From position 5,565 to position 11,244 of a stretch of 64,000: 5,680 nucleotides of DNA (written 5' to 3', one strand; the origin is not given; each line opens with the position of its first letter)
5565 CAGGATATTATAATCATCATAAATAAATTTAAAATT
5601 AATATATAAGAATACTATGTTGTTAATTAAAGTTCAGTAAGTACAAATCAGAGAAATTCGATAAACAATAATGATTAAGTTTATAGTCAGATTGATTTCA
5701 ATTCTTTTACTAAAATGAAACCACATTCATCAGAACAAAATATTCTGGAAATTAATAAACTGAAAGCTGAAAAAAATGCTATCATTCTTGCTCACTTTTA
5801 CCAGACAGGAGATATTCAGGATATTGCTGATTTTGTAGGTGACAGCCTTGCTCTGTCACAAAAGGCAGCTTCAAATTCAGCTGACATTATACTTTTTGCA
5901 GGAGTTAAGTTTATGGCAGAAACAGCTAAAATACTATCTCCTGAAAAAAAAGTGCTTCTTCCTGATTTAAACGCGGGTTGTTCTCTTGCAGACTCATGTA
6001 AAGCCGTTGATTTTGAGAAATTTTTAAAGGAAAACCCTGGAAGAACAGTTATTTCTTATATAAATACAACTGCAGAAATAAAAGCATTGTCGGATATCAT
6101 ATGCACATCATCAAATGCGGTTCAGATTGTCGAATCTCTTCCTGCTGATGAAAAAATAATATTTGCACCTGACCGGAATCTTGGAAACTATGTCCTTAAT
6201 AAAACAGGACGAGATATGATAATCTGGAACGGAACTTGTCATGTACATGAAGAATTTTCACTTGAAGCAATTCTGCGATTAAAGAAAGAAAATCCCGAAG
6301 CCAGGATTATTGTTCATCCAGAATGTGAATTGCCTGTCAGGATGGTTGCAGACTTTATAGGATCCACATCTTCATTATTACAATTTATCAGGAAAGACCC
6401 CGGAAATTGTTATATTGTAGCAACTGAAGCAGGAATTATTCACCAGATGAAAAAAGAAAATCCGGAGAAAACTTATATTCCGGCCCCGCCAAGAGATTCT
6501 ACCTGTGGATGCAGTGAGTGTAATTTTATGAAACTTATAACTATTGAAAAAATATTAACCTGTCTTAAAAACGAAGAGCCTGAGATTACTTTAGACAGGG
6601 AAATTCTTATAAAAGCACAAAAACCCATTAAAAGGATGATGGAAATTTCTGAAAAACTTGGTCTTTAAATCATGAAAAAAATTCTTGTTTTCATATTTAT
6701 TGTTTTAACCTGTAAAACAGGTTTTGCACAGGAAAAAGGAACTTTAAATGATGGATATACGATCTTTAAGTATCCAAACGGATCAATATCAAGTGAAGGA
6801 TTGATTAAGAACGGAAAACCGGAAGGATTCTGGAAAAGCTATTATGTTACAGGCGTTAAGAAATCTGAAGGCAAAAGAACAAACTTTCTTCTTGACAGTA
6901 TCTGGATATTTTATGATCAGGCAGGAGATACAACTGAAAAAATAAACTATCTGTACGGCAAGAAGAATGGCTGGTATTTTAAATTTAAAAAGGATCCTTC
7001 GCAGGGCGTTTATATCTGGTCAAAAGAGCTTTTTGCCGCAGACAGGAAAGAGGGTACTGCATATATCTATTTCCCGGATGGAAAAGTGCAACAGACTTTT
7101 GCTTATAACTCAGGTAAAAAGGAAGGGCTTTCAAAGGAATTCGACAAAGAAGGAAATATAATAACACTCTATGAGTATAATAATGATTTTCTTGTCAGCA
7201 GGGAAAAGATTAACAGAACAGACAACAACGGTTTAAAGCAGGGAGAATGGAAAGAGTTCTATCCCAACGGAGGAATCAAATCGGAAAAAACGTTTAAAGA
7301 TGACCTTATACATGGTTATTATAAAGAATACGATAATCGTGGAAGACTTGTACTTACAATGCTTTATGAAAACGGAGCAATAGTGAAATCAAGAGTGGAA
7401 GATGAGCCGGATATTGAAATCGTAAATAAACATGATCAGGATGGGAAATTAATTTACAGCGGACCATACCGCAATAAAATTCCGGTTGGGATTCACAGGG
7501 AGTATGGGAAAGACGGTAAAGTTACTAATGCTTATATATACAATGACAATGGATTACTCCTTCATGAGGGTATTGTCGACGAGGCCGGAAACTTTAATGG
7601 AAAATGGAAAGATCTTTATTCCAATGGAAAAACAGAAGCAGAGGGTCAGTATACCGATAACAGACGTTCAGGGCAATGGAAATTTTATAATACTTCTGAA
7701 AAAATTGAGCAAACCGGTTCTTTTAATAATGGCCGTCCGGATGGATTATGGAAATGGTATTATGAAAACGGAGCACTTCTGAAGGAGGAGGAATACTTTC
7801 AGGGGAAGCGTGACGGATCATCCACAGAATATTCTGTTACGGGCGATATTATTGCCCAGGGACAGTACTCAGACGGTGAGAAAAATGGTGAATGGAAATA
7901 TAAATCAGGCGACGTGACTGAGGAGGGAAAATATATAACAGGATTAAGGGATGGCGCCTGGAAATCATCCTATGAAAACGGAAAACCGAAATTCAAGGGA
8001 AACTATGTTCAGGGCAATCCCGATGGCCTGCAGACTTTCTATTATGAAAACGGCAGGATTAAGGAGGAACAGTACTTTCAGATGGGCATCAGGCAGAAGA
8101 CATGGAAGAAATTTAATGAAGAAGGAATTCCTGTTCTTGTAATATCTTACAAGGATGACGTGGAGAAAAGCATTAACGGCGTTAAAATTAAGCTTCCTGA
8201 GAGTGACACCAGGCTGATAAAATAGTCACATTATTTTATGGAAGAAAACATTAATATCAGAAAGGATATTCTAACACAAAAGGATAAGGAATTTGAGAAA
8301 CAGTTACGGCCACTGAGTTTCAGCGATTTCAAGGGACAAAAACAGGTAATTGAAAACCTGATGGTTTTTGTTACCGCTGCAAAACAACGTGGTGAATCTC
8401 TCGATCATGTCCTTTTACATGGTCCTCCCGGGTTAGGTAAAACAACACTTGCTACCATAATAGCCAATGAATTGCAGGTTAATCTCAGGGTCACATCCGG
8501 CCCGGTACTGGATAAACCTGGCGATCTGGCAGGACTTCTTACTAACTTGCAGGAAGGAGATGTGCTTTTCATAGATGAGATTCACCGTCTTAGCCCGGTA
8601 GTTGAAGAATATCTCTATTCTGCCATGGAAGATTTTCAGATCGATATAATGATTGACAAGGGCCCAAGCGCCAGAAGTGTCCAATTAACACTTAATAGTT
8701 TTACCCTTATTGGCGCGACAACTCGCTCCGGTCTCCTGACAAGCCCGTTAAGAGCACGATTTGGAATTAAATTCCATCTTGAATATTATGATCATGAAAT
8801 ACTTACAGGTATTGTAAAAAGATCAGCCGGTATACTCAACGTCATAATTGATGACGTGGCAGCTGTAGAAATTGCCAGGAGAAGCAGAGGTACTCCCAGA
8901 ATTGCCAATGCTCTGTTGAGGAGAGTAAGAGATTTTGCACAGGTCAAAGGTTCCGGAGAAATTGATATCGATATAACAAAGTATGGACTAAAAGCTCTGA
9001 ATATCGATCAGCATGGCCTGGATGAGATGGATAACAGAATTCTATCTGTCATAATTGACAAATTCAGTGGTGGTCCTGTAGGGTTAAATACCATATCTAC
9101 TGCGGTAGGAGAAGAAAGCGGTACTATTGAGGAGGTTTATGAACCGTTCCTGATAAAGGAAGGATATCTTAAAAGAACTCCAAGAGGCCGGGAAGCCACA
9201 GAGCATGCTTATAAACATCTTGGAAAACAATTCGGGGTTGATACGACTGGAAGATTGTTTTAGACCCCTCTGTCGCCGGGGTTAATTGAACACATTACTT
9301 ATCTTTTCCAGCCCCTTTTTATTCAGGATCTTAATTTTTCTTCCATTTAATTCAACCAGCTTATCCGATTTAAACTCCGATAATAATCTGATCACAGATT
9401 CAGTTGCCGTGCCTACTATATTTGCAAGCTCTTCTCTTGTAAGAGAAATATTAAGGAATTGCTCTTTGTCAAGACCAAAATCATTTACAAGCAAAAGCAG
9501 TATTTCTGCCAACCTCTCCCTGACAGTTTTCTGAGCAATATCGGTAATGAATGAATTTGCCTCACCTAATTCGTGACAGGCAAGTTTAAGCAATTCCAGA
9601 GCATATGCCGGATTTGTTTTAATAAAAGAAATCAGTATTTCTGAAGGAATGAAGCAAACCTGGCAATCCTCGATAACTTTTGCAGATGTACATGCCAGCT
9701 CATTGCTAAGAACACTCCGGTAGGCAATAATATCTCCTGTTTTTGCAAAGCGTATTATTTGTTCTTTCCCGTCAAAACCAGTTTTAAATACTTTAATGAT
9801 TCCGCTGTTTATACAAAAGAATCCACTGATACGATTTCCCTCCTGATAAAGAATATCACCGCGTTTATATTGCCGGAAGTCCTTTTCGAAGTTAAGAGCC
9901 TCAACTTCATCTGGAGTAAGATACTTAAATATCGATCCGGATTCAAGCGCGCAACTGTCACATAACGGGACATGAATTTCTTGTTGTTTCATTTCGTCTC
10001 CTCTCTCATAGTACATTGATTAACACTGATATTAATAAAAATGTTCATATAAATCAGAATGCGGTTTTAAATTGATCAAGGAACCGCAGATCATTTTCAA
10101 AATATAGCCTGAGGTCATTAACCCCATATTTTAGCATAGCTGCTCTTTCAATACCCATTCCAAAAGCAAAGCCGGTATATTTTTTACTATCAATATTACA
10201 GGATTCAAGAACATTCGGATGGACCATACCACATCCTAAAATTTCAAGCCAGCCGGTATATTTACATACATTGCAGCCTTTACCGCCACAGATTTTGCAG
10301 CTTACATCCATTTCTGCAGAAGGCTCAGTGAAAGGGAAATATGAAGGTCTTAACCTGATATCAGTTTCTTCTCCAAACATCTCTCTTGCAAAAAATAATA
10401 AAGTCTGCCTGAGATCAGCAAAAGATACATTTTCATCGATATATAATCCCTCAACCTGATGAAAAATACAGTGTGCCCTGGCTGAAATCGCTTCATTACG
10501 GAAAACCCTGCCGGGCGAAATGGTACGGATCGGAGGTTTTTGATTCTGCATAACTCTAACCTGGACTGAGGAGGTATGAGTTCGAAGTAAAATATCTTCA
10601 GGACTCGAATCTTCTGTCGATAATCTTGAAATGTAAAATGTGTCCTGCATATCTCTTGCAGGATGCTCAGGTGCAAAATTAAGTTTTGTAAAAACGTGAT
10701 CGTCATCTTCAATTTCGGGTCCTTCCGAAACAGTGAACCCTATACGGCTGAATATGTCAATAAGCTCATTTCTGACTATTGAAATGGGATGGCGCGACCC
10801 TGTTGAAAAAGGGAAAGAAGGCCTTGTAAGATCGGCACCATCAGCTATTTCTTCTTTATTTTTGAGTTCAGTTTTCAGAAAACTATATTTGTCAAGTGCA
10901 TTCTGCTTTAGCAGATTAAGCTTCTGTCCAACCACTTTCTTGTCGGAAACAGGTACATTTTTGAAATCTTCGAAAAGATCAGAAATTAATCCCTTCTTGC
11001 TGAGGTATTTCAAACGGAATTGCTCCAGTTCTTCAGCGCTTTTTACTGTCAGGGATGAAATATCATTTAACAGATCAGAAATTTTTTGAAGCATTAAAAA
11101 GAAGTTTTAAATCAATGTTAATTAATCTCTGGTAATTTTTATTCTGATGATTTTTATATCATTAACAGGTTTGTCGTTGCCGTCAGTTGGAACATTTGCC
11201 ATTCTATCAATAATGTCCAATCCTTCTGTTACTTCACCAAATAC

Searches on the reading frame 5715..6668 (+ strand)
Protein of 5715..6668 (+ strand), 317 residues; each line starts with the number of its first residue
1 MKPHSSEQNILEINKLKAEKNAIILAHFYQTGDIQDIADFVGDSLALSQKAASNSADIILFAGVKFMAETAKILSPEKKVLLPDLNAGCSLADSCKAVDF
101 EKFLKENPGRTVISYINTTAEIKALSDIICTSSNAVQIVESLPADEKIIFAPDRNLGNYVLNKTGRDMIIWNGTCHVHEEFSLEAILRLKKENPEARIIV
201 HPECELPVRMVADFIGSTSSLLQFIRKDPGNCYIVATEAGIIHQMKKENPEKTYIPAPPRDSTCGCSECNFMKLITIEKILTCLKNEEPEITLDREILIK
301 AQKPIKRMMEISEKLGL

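Call 37: search_protein_families(library=pfam, proteins=[window:5715-6668:+], max_evalue=0.0001)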
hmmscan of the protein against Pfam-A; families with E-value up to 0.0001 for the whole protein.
window:5715-6668:+ (317 aa): 1 family
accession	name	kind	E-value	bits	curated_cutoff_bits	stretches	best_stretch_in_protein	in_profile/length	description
PF02445.21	NadA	-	2.9e-122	407.9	27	1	12-310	2-295/295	Quinolinate synthetase A protein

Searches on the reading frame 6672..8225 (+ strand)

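Call 37: search_protein_families(library=pfam, proteins=[window:6672-8225:+], max_evalue=0.0001)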
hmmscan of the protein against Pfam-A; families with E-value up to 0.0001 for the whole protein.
window:6672-8225:+ (517 aa): 1 family
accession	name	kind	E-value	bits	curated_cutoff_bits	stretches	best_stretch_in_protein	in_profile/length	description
PF07661.19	MORN_2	-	3.5e-29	97.8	29.6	1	189-210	1-22/22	MORN repeat variant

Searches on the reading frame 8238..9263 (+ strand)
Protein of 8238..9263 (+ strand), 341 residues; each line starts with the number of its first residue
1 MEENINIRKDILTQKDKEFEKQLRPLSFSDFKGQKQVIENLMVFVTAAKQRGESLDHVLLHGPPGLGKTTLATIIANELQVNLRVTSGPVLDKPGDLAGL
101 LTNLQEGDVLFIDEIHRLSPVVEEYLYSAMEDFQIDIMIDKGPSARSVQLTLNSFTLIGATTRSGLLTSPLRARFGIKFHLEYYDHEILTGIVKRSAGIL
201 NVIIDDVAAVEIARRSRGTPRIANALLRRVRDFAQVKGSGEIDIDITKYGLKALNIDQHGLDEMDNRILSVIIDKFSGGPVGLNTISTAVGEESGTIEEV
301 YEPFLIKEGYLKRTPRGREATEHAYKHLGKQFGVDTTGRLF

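Call 37: search_protein_families(library=pfam, proteins=[window:8238-9263:+], max_evalue=0.0001)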
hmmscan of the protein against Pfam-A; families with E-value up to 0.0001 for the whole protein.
window:8238-9263:+ (341 aa): 9 families
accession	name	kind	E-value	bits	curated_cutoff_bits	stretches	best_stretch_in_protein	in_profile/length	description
PF05496.18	RuvB_N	-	3.5e-78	261.3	27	1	23-181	1-159/159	Holliday junction DNA helicase RuvB P-loop domain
PF17864.7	AAA_lid_4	-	3.2e-29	100.9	27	1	184-257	1-74/74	RuvB AAA lid domain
PF05491.19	RuvB_C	-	2.7e-26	91.7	24.7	1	259-328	2-71/72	RuvB C-terminal winged helix domain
PF00004.35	AAA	-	7.7e-23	81.8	21.2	1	58-182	1-130/131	ATPase family associated with various cellular activities (AAA)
PF07728.20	AAA_5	-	3.3e-09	37.3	22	0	100-175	60-139/139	AAA domain (dynein-related subfamily)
PF07726.17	AAA_3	-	7.2e-06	26.4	27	0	57-138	1-94/131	ATPase family associated with various cellular activities (AAA)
PF13401.12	AAA_22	-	8.3e-06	26.6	27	0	57-81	7-31/130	AAA domain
PF01078.27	Mg_chelatase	-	2.2e-05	24.4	20.3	0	28-76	2-43/207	Magnesium chelatase, subunit ChlI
PF13191.12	AAA_16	-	2.3e-05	25.4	32.6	0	33-81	4-50/167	AAA ATPase domain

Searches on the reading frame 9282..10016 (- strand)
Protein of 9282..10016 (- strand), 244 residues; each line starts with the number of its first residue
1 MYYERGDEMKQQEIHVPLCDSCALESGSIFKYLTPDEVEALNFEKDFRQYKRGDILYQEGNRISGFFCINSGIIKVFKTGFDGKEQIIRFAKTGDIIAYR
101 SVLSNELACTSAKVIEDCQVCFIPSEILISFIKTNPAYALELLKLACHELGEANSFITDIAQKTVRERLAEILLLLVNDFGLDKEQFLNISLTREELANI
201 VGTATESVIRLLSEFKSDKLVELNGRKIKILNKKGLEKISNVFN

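Call 37: search_protein_families(library=pfam, proteins=[window:9282-10016:-], max_evalue=0.0001)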
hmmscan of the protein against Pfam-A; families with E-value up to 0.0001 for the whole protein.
window:9282-10016:- (244 aa): 3 families
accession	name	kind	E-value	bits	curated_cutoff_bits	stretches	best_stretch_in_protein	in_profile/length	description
PF00027.35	cNMP_binding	-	2.3e-19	69.6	27.5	1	48-135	2-89/89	Cyclic nucleotide-binding domain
PF13545.12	HTH_Crp_2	-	7.3e-17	61.5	27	1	167-239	1-70/70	Crp-like helix-turn-helix domain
PF00325.26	Crp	-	7.8e-06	26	21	1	191-220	2-31/32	Bacterial regulatory proteins, crp family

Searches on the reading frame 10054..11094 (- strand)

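Call 37: search_protein_families(library=pfam, proteins=[window:10054-11094:-], max_evalue=0.0001)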
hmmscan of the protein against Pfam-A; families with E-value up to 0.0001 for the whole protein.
window:10054-11094:- (346 aa): 2 families
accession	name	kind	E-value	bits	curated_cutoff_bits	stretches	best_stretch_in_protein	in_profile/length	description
PF01409.25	tRNA-synt_2d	-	1.4e-95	319.9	19.8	1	89-342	4-246/246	tRNA synthetases class II core domain (F)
PF02912.23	Phe_tRNA-synt_N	-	7.7e-16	58.3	22.3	1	19-82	2-65/69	Aminoacyl tRNA synthetase class II, N-terminal domain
